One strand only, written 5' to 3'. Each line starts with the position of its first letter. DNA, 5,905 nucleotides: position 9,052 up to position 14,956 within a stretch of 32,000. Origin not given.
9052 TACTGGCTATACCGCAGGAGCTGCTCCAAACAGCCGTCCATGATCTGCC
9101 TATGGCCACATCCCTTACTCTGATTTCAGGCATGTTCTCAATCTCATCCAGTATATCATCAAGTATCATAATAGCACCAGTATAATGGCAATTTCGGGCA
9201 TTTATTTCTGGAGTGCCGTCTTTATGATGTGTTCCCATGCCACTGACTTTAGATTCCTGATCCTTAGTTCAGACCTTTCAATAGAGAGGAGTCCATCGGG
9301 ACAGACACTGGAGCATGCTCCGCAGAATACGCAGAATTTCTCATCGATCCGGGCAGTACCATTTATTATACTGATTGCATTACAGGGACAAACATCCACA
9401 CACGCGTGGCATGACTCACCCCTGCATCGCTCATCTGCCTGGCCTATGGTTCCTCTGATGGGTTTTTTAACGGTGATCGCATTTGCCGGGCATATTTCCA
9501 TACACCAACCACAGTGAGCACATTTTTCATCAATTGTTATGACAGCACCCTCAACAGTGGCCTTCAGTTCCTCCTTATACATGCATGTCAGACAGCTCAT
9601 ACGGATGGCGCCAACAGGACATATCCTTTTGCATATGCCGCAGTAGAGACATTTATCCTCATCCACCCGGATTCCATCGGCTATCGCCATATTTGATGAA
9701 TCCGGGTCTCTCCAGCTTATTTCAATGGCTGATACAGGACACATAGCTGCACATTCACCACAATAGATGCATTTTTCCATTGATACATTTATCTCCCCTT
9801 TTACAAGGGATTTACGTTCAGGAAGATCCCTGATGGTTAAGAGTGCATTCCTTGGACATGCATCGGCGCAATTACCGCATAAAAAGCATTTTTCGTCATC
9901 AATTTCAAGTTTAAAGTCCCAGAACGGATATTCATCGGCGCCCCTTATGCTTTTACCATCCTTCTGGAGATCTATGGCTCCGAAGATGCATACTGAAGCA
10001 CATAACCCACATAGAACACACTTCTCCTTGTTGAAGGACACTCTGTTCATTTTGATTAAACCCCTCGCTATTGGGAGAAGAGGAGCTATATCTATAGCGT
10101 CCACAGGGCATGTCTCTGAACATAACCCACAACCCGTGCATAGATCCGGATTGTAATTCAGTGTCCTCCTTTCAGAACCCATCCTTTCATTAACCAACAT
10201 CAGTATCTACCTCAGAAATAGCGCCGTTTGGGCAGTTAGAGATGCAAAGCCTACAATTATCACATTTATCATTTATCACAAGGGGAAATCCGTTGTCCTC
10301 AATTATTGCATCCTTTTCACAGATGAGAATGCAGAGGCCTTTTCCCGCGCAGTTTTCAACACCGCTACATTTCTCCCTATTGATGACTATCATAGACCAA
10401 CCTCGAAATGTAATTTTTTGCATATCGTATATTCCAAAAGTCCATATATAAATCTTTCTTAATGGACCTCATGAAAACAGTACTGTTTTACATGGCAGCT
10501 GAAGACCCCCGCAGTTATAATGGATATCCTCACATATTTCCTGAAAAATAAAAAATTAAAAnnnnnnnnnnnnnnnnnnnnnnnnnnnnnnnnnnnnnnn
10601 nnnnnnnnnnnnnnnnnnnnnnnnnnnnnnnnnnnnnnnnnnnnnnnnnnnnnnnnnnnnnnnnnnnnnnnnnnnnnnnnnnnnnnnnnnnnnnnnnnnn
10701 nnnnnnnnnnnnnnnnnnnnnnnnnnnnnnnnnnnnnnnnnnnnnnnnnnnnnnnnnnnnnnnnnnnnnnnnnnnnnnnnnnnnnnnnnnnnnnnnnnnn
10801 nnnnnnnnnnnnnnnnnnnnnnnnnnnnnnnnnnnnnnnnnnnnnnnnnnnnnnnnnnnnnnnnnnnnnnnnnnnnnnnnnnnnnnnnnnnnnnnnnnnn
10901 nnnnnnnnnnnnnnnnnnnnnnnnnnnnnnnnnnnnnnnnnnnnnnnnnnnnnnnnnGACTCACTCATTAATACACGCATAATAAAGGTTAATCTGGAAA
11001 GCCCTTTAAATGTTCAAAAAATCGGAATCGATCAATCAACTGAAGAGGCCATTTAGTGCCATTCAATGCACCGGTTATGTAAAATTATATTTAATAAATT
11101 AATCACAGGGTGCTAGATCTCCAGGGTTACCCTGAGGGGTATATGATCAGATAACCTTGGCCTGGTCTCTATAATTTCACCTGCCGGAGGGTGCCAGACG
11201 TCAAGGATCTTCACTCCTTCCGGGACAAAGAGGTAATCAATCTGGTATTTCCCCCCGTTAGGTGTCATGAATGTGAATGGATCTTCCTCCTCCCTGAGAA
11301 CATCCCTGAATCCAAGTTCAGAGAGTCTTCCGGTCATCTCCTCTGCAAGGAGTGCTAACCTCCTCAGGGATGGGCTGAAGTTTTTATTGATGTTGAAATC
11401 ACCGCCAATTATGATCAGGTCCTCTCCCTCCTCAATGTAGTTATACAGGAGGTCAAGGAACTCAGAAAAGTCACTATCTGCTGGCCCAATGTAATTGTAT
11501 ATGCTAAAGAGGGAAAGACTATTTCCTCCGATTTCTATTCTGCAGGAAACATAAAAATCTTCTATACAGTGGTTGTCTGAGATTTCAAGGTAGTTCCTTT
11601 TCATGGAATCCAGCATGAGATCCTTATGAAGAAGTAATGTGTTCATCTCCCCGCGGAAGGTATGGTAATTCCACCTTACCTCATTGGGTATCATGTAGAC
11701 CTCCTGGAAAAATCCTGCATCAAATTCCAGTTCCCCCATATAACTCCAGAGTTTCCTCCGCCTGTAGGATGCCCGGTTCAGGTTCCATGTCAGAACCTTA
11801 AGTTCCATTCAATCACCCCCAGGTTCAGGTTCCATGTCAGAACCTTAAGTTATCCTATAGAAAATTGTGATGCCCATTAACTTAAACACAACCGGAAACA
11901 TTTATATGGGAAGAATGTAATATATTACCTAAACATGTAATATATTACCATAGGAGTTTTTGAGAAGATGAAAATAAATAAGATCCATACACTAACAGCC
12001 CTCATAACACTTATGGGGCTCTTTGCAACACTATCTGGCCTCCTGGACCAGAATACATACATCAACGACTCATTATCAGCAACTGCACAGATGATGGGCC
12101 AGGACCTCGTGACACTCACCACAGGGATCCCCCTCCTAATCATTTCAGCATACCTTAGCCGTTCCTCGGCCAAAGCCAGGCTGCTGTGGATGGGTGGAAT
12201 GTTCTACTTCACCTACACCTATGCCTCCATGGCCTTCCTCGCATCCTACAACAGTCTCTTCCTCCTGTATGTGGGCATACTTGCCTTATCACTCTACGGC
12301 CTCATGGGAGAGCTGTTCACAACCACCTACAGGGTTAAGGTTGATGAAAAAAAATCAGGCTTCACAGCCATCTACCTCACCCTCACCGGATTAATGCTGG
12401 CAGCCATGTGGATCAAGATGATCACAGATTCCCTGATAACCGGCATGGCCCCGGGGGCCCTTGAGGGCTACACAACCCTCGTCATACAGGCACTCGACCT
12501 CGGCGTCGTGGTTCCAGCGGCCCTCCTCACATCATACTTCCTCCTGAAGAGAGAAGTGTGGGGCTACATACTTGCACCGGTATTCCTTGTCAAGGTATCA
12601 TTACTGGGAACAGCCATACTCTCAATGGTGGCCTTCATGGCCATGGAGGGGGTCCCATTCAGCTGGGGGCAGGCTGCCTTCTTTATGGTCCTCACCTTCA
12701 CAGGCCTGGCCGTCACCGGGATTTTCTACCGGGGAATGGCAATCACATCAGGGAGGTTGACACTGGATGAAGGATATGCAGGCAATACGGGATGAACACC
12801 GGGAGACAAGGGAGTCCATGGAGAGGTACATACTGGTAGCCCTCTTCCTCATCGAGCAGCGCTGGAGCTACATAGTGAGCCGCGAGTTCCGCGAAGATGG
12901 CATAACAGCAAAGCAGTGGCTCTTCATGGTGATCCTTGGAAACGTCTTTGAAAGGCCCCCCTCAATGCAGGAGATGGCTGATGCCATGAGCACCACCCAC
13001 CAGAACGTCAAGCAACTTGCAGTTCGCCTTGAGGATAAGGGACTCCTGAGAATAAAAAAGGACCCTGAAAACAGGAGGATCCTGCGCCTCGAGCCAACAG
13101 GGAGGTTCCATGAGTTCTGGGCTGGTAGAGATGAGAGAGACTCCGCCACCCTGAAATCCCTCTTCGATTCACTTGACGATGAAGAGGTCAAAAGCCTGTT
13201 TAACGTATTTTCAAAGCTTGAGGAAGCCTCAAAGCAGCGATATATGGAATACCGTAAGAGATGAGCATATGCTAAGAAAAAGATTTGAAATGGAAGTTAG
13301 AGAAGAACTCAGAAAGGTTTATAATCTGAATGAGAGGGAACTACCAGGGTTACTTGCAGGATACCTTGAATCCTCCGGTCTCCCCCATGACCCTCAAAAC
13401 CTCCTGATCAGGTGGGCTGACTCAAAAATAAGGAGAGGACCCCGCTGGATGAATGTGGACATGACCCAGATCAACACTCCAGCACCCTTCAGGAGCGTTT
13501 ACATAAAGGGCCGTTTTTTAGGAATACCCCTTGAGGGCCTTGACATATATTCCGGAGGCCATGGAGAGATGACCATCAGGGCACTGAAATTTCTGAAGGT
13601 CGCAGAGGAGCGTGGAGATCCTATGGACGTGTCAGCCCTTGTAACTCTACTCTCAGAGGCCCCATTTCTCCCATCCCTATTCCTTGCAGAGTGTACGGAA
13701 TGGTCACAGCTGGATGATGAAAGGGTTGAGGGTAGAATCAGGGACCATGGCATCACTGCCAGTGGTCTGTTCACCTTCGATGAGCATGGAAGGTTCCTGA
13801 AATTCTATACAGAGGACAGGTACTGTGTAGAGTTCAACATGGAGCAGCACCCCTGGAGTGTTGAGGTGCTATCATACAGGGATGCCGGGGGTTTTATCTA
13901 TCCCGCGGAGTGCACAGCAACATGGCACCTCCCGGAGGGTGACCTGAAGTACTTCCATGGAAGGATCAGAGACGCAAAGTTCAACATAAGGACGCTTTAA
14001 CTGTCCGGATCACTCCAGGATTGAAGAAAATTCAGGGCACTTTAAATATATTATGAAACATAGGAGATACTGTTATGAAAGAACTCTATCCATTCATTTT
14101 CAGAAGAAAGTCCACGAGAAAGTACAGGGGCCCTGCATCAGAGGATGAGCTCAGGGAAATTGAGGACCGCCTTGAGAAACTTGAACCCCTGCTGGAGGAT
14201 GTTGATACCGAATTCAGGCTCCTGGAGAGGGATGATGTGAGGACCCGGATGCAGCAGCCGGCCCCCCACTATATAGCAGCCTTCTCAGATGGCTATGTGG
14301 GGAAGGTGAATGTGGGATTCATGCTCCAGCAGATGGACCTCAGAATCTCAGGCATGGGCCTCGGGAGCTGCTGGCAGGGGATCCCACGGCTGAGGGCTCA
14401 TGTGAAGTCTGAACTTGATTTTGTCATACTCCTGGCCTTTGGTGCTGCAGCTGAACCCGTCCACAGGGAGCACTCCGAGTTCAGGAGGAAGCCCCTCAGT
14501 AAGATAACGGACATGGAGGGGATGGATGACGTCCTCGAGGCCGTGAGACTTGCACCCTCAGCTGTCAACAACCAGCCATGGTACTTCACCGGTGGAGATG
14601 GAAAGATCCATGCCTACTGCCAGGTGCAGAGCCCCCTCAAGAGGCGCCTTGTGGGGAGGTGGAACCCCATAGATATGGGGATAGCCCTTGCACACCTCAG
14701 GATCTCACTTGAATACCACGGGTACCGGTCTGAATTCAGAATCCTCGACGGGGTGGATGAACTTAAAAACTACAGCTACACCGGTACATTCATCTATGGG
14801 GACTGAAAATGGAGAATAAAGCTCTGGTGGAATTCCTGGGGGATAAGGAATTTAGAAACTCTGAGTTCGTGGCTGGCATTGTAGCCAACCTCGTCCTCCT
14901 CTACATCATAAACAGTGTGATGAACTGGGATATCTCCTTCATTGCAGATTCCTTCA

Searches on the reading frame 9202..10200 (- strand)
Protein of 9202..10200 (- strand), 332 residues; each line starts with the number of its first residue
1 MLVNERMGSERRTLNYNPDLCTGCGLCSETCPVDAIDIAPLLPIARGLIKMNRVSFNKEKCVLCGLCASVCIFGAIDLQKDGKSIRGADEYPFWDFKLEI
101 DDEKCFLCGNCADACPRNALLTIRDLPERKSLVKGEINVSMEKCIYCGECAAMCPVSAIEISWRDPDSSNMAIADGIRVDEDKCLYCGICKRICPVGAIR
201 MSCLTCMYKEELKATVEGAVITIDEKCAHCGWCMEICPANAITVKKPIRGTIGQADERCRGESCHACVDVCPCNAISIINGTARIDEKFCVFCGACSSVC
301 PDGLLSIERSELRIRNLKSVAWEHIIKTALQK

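Call 3: search_protein_families(library=pfam, proteins=[window:9202-10200:-], max_evalue=0.01)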
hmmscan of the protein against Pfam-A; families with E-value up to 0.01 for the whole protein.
window:9202-10200:- (332 aa): 15 families
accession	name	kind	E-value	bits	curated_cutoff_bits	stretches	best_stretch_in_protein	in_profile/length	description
PF00037.32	Fer4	-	1.1e-53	177.4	21.1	7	16-37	3-24/24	4Fe-4S binding domain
PF12838.12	Fer4_7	-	1.5e-39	134.6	27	6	60-119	1-52/52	4Fe-4S dicluster domain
PF12837.12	Fer4_6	-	8.3e-32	108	25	6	15-36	3-24/24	4Fe-4S binding domain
PF14697.11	Fer4_21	-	5.3e-31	107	35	5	139-201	3-59/59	4Fe-4S dicluster domain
PF13237.11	Fer4_10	-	3.4e-29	101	25.5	5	98-155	2-53/53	4Fe-4S dicluster domain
PF13187.11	Fer4_9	-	7.8e-28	96.7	27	7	60-119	1-51/52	4Fe-4S dicluster domain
PF25160.1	LdpA_Fe-S-bd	-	1.3e-26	92.5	27.6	4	264-306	6-44/49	LdpA Fe-S cluster-binding domain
PF13484.11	Fer4_16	-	2.3e-24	86.4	30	2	143-196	1-65/66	4Fe-4S double cluster binding domain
PF13183.11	Fer4_8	-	2.4e-21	76.5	27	3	59-118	3-67/68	4Fe-4S dicluster domain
PF12797.12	Fer4_2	-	1.3e-20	72.2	24.5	3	98-116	3-21/22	4Fe-4S binding domain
PF12798.12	Fer4_3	-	4.5e-15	55.6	27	1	21-35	1-15/15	4Fe-4S binding domain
PF12800.12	Fer4_4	-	8.8e-12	44.7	24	1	18-33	1-16/17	4Fe-4S binding domain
PF13534.11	Fer4_17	-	9.6e-09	36.1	22.2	0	15-34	40-59/61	4Fe-4S dicluster domain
PF13459.11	Fer4_15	-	2.1e-05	25.6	22.4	1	99-161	2-66/66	4Fe-4S single cluster domain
PF13370.11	Fer4_13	-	0.0078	17.3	24.5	0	179-195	1-17/58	4Fe-4S single cluster domain of Ferredoxin I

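Call 4: search_protein_families(library=ncbifam, proteins=[window:9202-10200:-], max_evalue=0.01)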
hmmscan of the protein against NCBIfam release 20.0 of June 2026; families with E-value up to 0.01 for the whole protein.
window:9202-10200:- (332 aa): 105 families (the best 25 are shown)
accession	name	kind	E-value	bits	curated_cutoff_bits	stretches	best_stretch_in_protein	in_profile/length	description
NF042909.1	FMH_DH_FwdF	exception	9.9e-126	419.4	375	1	5-327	1-333/336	tungsten-dependent formylmethanofuran dehydrogenase subunit FwdF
TIGR01971.1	NuoI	subfamily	4.6e-36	123.1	113.05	5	45-122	29-100/121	NADH-quinone oxidoreductase, chain I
NF058577.1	FdxA_fam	equivalog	4.9e-32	109.9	65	6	142-198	7-52/52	4Fe-4S ferredoxin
TIGR04105.1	FeFe_hydrog_B1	subfamily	5.1e-32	111.1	450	4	97-160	136-206/462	monomeric [FeFe] hydrogenase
NF045874.1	Vhu_polyferre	exception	2.6e-31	108.7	600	3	98-246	152-286/381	F420-non-reducing hydrogenase associated-polyferredoxin VhuB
NF006221.0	PRK08348.1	subfamily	2.6e-30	104.9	124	5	11-81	36-97/136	NADH-plastoquinone oxidoreductase subunit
NF038196.1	ferrodoxin_EFR1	subfamily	9.7e-30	104.4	75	6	174-246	177-233/242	EFR1 family ferrodoxin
TIGR02179.1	PorD_KorD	subfamily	3e-29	100.9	60.05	5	54-123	20-75/78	2-oxoacid:acceptor oxidoreductase, delta subunit, pyruvate/2-ketoisovalerate family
NF009053.0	PRK12387.1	subfamily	9.2e-29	100.5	204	4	99-162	34-93/180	formate hydrogenlyase complex iron-sulfur subunit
NF040864.1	HgcB_ferredoxin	equivalog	1.2e-28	98.8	99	7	98-162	9-64/93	mercury methylation ferredoxin HgcB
NF004538.0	PRK05888.1-4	equivalog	7.8e-27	93.9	135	3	40-122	42-119/162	NADH-quinone oxidoreductase subunit NuoI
NF043069.1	T4HPD_activ_SAM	equivalog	4.6e-26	91.9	425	5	52-134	44-111/299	trans-4-hydroxy-L-proline dehydratase activase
NF004536.0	PRK05888.1-1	equivalog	6.6e-25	87.5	212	2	42-124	41-118/180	NADH-quinone oxidoreductase subunit NuoI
NF004539.0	PRK05888.1-5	equivalog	2.2e-24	85.9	225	4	46-121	48-118/162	NADH-quinone oxidoreductase subunit NuoI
TIGR02700.1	flavo_MJ0208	hypoth_equivalog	2.1e-23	82.8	251.35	3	257-318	146-208/234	dihydromethanopterin reductase (acceptor)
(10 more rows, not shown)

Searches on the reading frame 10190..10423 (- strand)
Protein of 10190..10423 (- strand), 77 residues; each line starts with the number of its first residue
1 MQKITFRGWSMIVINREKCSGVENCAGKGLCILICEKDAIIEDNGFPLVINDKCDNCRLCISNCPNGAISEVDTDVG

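Call 3: search_protein_families(library=pfam, proteins=[window:10190-10423:-], max_evalue=0.01)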
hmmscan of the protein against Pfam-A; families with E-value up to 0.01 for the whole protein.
window:10190-10423:- (77 aa): 11 families
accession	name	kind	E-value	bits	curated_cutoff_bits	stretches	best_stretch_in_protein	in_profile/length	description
PF12837.12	Fer4_6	-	1.9e-08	34.3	25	1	47-69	2-24/24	4Fe-4S binding domain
PF00037.32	Fer4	-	2.7e-08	33.7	21.1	1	49-70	3-24/24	4Fe-4S binding domain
PF14697.11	Fer4_21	-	4.4e-07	30.4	35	1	23-69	6-57/59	4Fe-4S dicluster domain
PF13187.11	Fer4_9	-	4.8e-05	23.7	27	1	25-69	2-52/52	4Fe-4S dicluster domain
PF12800.12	Fer4_4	-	7e-05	23.3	24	1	52-67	2-17/17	4Fe-4S binding domain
PF12838.12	Fer4_7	-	7.6e-05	23.5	27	1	53-70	1-18/52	4Fe-4S dicluster domain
PF13484.11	Fer4_16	-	0.00012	23.2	30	1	53-72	1-20/66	4Fe-4S double cluster binding domain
PF25160.1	LdpA_Fe-S-bd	-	0.00027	21.1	27.6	1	31-73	9-47/49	LdpA Fe-S cluster-binding domain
PF12797.12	Fer4_2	-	0.002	18.4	24.5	1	47-65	3-21/22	4Fe-4S binding domain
PF12798.12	Fer4_3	-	0.0024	19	27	1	54-68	1-15/15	4Fe-4S binding domain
PF13237.11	Fer4_10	-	0.0033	17.7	25.5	0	50-68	5-25/53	4Fe-4S dicluster domain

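Call 4: search_protein_families(library=ncbifam, proteins=[window:10190-10423:-], max_evalue=0.01)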
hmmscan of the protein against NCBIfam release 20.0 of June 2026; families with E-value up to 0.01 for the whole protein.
window:10190-10423:- (77 aa): 49 families (the best 25 are shown)
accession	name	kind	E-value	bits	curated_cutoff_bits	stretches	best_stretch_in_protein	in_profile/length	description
NF005504.0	PRK07118.1-3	equivalog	8.7e-08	31.8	437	1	18-73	216-269/293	Fe-S cluster domain-containing protein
NF005505.0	PRK07118.1-4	equivalog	1.2e-07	31.5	378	1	13-69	132-188/265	Fe-S cluster domain-containing protein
NF041836.1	rnfB_Methano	equivalog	2.3e-07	30.5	445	1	13-69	132-188/265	Rnf electron transport complex subunit RnfB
TIGR01944.1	rnfB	subfamily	3.4e-07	30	68.7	1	23-72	113-163/190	RnfABCDGE type electron transport complex subunit B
NF005503.0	PRK07118.1-2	equivalog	8.1e-07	28.6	252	1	23-69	138-184/292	RnfABCDGE type electron transport complex subunit B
NF038196.1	ferrodoxin_EFR1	subfamily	9.9e-07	29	75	1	13-70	174-230/242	EFR1 family ferrodoxin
NF033683.1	di_4Fe-4S_YfhL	equivalog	1.5e-06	28.4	86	1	48-73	3-28/80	YfhL family 4Fe-4S dicluster ferredoxin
NF048010.1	SfplDhtActHpsHDes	equivalog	1.9e-06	26.9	430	1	13-70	51-106/298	(2S)-3-sulfopropanediol dehydratase activating enzyme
NF005506.0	PRK07118.1-5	equivalog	3.2e-06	26.8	388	1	23-70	141-188/279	Fe-S cluster domain-containing protein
NF003475.0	PRK05113.1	equivalog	5.1e-06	26.5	203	1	23-71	113-162/190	electron transport complex subunit RsxB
NF045874.1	Vhu_polyferre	exception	6.5e-06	25.1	600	1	12-69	117-174/381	F420-non-reducing hydrogenase associated-polyferredoxin VhuB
NF043069.1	T4HPD_activ_SAM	equivalog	6.8e-06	25.7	425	1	22-73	50-101/299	trans-4-hydroxy-L-proline dehydratase activase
TIGR04105.1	FeFe_hydrog_B1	subfamily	7.2e-06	24.9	450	1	24-73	115-163/462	monomeric [FeFe] hydrogenase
NF040684.1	PorD_Arch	equivalog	7.5e-06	26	120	1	23-72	32-82/85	pyruvate synthase subunit PorD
NF007203.0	PRK09624.1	equivalog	8.6e-06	25.9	171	1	23-72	51-101/105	pyuvate ferredoxin oxidoreductase subunit delta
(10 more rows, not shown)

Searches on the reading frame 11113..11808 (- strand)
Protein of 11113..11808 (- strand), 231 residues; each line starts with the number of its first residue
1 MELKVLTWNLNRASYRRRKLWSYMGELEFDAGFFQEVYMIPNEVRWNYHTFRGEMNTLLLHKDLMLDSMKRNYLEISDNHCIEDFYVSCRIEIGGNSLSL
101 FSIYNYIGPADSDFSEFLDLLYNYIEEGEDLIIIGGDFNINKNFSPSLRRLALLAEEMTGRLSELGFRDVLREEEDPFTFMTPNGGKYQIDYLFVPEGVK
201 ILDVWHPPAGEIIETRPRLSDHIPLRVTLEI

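Call 41: search_protein_families(library=pfam, proteins=[window:11113-11808:-], max_evalue=0.001)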
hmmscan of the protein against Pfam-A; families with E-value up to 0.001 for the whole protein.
window:11113-11808:- (231 aa): 1 family
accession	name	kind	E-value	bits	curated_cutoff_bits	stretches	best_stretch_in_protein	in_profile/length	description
PF03372.29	Exo_endo_phos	-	2.2e-12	47.6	24.5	1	6-222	1-225/225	Endonuclease/Exonuclease/phosphatase family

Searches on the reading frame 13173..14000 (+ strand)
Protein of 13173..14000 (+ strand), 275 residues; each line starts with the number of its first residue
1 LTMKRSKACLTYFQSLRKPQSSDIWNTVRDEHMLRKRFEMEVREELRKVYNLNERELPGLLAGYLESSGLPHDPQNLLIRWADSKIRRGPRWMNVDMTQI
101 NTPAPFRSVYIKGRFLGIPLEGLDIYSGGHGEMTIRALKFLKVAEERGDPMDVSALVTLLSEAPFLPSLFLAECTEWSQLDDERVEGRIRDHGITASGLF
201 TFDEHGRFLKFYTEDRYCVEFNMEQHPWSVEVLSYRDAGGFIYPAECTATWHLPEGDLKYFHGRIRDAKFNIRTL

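Call 81: search_protein_families(library=pfam, proteins=[window:13173-14000:+], max_evalue=0.00001)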
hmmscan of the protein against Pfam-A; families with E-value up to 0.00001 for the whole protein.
window:13173-14000:+ (275 aa): 2 families
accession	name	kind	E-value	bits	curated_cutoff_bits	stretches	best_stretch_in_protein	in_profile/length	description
PF20181.5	DUF6544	-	7.1e-52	176.3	25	1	55-262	9-220/221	Family of unknown function (DUF6544)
PF21900.3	DUF6920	-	6.3e-44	150.6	27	1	56-270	2-222/222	Family of unknown function (DUF6920)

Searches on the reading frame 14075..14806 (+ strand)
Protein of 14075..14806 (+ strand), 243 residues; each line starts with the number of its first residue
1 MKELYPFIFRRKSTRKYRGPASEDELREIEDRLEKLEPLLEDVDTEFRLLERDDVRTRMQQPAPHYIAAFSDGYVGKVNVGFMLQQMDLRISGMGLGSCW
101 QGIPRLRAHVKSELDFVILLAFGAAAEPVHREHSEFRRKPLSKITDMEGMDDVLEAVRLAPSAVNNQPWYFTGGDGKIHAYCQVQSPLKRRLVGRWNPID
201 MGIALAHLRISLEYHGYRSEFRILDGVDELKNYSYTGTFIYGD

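Call 81: search_protein_families(library=pfam, proteins=[window:14075-14806:+], max_evalue=0.00001)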
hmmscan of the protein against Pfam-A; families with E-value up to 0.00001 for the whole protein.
window:14075-14806:+ (243 aa): 2 families
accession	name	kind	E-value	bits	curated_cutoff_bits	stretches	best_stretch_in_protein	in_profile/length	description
PF14512.11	TM1586_NiRdase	-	4.7e-40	137.9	27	1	3-210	1-213/215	Putative TM nitroreductase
PF00881.29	Nitroreductase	-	3e-08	34.5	23.5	0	77-114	116-152/167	Nitroreductase family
